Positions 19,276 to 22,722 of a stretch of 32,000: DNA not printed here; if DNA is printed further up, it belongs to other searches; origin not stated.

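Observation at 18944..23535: DUF4280 PAAR-like gene + unrecognisable 1048-aa protein + lipoprotein: candidate uncharacterised T6SS-iii effector/immunity module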

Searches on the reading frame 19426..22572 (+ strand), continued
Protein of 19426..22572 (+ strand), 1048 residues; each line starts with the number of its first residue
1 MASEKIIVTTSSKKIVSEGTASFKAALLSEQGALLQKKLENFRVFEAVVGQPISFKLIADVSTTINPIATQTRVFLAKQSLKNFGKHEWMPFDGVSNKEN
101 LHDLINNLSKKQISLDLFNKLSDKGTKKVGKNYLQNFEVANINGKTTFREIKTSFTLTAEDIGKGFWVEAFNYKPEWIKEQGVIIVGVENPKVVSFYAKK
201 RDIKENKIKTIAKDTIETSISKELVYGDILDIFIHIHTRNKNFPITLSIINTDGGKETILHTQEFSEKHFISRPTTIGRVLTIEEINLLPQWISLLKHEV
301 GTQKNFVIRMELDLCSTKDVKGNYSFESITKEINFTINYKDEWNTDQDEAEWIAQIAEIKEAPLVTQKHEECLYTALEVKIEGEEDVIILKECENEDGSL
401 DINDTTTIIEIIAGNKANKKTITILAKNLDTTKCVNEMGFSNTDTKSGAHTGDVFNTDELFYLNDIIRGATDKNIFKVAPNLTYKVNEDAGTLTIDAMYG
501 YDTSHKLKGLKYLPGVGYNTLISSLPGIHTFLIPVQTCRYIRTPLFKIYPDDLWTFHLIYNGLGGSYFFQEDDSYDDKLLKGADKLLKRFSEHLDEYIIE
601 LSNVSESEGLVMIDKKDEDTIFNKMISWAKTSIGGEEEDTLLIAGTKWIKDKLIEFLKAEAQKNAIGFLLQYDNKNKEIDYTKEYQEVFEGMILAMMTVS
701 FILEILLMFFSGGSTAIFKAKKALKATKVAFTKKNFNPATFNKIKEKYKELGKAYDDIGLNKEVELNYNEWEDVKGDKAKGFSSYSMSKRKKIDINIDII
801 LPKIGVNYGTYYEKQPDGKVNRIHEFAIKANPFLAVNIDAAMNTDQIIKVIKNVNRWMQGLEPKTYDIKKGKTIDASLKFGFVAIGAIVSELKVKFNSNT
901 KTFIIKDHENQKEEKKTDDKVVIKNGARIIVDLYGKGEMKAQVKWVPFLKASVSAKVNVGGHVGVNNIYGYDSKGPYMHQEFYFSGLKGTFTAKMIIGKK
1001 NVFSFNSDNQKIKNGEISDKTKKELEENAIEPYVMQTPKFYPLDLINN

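Call 54: predict_structure(alignment_id=A2)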
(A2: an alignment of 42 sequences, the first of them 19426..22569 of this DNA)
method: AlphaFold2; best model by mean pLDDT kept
length: 1048 residues; sequences in the alignment: 42
mean_pLDDT: 67.6   pTM: 0.50
mean pLDDT of the five models: 67.6, 67.2, 65.7, 65.6, 62.7
residues with pLDDT >= 90: 139; 70-90: 384; 50-70: 281; < 50: 244
segments of 3 or more residues with pLDDT < 50: 1-22, 205-210, 343-367, 436-448, 469-477, 516-526, 607-614, 720-792, 857-876, 908-922, 944-955, 1008-1026
pLDDT, mean of each block of 10 residues (from residue 1): 25 34 58 68 83 79 63 85 87 91 89 64 89 89 80 84 86 65 84 88 53 73 86 85 85 90 79 65 87 89 94 67 71 92 41 36 47 83 89 70 74 89 90 53 45 77 65 49 81 88 70 54 53 78 87 91 66 74 90 78 52 51 67 68 76 84 92 88 91 84 67 53 39 34 36 35 30 27 29 61 86 89 84 69 64 52 39 47 59 76 60 42 51 55 44 53 66 71 68 59 53 37 47 78 61
secondary structure, 60 per line:
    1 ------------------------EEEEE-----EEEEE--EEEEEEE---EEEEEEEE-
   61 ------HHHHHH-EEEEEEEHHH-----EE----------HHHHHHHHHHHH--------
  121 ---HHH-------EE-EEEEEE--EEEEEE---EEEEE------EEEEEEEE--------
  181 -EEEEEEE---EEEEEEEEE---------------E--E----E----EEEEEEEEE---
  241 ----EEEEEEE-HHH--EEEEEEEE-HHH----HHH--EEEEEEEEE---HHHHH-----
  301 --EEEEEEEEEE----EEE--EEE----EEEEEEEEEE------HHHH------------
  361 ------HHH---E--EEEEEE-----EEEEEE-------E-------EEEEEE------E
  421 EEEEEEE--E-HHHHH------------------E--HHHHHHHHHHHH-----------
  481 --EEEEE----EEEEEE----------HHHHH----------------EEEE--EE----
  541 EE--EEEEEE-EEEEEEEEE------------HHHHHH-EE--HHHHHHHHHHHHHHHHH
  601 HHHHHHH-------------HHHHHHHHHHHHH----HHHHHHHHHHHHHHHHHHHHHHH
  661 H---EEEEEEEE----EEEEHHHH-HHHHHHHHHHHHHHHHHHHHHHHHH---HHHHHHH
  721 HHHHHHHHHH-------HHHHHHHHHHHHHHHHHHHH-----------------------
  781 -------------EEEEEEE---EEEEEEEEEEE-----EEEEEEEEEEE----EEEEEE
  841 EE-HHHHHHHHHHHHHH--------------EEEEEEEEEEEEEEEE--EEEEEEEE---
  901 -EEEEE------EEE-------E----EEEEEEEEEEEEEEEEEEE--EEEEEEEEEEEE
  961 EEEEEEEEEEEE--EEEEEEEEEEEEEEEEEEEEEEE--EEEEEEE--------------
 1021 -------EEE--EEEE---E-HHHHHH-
elements in order (helices of 4 or more, strands of 3 or more residues): E25-29 E35-39 E42-48 E52-59 H67-72 E74-80 H101-112 E137-142 E145-150 E154-158 E165-172 E182-188 E192-200 E229-237 E245-251 E258-265 E279-287 H291-295 E303-312 E317-319 E322-324 E329-338 H345-348 E376-381 E387-392 E408-413 E420-427 H432-436 H458-469 E483-487 E492-497 H508-512 E529-532 E545-550 E552-560 H573-578 H584-607 H621-633 H638-661 E665-672 E677-680 H681-684 H686-710 H714-730 H738-757 E794-800 E804-814 E820-830 E835-842 H844-857 E872-887 E890-897 E902-906 E913-915 E928-946 E949-972 E975-997 E1000-1006 E1028-1030 E1033-1036 H1042-1047

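Call 57: fold_search(model_id=the predicted structure, library=pdb)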
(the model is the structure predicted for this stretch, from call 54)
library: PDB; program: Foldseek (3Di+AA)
matches with E <= 10: 1040; with E <= 0.001: 15
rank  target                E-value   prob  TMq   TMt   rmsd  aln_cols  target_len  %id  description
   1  9ijj_h                7.5e-05  0.89  0.10  0.08  26.9       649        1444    7  In situ structure of the central apparatus in mouse sperm axoneme. (released 2025-06-04)
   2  9ijj_O                8.3e-05  0.80  0.10  0.09  29.3       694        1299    8  In situ structure of the central apparatus in mouse sperm axoneme. (released 2025-06-04)
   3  3f84_B                1.2e-04  0.97  0.09  0.25  20.2       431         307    8  Structure of fusion complex of major pilin CfaB and major pilin CfaB of CFA/I pilus from ETEC E. coli (released 2009-08-11)
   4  3f84_A                1.3e-04  0.99  0.11  0.27  14.0       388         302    9  Structure of fusion complex of major pilin CfaB and major pilin CfaB of CFA/I pilus from ETEC E. coli (released 2009-08-11)
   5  5gni_B                2.2e-04  1.00  0.11  0.37  11.5       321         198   10  The crystal structure of PECAM-1 IgL1-2 trans-homophilic dimer (released 2016-12-21)
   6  7b17_B                2.2e-04  0.97  0.08  0.24  19.3       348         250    9  SARS-CoV-spike RBD bound to two neutralising nanobodies. (released 2021-02-10)
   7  8wu1_C                2.4e-04  0.96  0.09  0.21  24.9       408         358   11  Cryo-EM structure of CB1-beta-arrestin1 complex (released 2024-03-20)
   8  5fcs_L                5.3e-04  0.93  0.08  0.25  19.4       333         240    7  Diabody (released 2016-12-14)
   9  4kkp_B                7.2e-04  0.96  0.08  0.28  20.4       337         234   11  Crystal structure of Vibrio cholerae RbmA (crystal form 2) (released 2013-05-22)
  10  6k3f_F                8.3e-04  0.75  0.08  0.20  26.3       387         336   11  Crystal Structure of beta-Arrestin 2 in Complex with CXCR7 Phosphopeptide (released 2020-06-10)
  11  8wrz_A                9.2e-04  0.91  0.09  0.23  25.8       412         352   12  Cry-EM structure of cannabinoid receptor-beta-arrestin-1 complex (released 2024-02-28)
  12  8go9_A                9.2e-04  0.90  0.08  0.20  23.3       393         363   10  Structure of beta-arrestin2 in complex with a phosphopeptide corresponding to the human Atypical chemokine receptor 2, (released 2023-12-27)
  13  7y8s_A                9.2e-04  0.85  0.09  0.23  15.7       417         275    7  Crystal structure of sDscam FNIII1-3 domains, isoform beta2v6 (released 2023-05-24)
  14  9uco_C                9.2e-04  0.85  0.08  0.21  25.0       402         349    9  Cryo-EM structure of ADGRE1-beta arrestin1-scFv30 complex (released 2026-04-08)
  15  8go8_A                9.7e-04  0.89  0.08  0.21  25.2       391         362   10  Structure of beta-arrestin1 in complex with a phosphopeptide corresponding to the human C5a anaphylatoxin chemotactic  (released 2023-05-17)
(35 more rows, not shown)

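Call 62: search_solved_structures(query=A3, max_evalue=10)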
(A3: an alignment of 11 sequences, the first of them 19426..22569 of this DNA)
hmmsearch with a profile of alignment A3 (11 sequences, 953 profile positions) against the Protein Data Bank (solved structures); distinct sequences matched with E-value up to 10: 0.

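Call 76: find_encoding_contigs(protein=P0035, flank=10000, max_places=3)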
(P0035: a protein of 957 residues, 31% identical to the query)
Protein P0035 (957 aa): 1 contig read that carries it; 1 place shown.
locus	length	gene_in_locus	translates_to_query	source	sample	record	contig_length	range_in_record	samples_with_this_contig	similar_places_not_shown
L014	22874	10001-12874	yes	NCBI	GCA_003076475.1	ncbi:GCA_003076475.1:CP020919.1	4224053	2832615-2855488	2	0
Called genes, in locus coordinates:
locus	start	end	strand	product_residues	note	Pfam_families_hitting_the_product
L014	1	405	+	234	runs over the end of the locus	PF01381:HTH_3, PF13443:HTH_26 (weak)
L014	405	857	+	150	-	-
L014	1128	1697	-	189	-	-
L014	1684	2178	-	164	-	PF04542:Sigma70_r2, PF08281:Sigma70_r4_2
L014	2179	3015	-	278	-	PF00561:Abhydrolase_1, PF12146:Hydrolase_4 (weak), PF12697:Abhydrolase_6, PF00756:Esterase (weak)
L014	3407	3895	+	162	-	-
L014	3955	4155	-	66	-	-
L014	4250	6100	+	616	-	PF05954:Phage_GPD, PF04717:Phage_base_V, PF10106:DUF2345 (faint)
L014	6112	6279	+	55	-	-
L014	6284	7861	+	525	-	-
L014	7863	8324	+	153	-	-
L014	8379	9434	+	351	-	-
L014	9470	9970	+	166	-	PF14107:DUF4280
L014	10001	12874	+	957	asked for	PF00691:OmpA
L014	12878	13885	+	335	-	-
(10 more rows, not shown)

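Call 83: search_protein_families(library=pfam, proteins=[P0015, P0017, P0018, P0013, P0029, P0040, P0043, P0032, P0019, P0008], max_evalue=0.01)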
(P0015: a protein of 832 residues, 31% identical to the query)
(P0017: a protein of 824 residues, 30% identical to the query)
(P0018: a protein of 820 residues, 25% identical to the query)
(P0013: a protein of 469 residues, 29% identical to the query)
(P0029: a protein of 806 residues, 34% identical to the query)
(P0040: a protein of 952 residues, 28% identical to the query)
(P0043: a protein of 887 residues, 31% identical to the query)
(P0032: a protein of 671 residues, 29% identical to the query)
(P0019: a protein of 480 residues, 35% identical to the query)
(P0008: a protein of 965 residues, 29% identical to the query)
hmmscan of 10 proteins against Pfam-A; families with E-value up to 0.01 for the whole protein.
P0015 (832 aa): 0 families

P0017 (824 aa): 0 families

P0018 (820 aa): 0 families

P0013 (469 aa): 0 families

P0029 (806 aa): 0 families

P0040 (952 aa): 0 families

P0043 (887 aa): 0 families

P0032 (671 aa): 0 families

P0019 (480 aa): 0 families

P0008 (965 aa): 1 family
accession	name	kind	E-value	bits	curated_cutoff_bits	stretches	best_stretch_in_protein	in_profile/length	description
PF08216.17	CTNNBL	-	0.0061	15.4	27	1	779-847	9-77/474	Catenin-beta-like, Arm-motif containing nuclear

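Call 88: find_encoding_contigs(protein=P0011, flank=10000, max_places=3)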
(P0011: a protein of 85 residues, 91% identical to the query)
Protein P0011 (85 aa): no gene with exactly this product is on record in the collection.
